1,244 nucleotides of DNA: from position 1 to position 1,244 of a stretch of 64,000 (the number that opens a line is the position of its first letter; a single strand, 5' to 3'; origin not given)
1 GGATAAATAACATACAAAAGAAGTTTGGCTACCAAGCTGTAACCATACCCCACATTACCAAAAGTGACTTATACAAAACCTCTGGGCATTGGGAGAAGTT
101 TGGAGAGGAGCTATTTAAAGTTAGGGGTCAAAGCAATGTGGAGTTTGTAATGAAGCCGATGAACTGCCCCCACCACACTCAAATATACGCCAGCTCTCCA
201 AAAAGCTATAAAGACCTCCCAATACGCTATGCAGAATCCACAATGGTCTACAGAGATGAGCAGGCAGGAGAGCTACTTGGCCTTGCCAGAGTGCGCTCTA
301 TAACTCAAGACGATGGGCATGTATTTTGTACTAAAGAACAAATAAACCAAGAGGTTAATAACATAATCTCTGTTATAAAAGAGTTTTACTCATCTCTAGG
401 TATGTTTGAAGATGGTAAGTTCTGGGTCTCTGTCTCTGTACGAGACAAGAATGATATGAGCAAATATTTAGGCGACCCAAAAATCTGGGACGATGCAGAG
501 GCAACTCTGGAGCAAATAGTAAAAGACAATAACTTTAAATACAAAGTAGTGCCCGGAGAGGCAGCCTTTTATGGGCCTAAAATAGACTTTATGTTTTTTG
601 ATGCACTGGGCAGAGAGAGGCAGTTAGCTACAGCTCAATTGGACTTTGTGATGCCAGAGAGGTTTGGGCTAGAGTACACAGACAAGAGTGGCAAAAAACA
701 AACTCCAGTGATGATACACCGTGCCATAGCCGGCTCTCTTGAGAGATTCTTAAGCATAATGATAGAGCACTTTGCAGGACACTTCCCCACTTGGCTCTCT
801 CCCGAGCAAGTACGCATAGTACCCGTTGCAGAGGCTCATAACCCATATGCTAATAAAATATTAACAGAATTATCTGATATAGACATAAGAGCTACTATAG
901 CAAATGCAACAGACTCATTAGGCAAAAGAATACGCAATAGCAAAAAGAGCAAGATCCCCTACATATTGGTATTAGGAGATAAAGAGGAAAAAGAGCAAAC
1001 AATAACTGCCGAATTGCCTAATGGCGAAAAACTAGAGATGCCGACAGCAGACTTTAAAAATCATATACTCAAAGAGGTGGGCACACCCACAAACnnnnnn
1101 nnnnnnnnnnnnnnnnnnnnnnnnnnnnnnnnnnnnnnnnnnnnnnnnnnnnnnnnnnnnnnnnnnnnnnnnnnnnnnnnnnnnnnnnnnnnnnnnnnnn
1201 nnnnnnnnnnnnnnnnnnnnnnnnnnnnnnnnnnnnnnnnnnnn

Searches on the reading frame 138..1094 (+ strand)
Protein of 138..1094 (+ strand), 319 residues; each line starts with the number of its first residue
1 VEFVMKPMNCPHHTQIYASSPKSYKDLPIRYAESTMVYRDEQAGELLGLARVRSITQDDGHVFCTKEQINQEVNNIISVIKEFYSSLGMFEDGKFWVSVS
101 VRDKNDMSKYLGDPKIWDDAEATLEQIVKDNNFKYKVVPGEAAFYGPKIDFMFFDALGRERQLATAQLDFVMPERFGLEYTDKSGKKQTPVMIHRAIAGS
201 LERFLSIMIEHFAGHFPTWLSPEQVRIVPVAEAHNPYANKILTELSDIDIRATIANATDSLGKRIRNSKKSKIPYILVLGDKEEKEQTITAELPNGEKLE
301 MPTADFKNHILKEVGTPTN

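Call 44: search_protein_families(library=pfam, proteins=[window:138-1094:+], max_evalue=0.00001)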
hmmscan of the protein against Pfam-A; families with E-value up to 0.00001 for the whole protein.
window:138-1094:+ (319 aa): 2 families
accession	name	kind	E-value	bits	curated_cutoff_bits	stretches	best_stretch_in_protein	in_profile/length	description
PF00587.30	tRNA-synt_2b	-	2.3e-44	152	29.3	1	2-212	10-179/179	tRNA synthetase class II core domain (G, H, P, S and T)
PF03129.25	HGTP_anticodon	-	1.9e-16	60.4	21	1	224-312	1-93/94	Anticodon binding domain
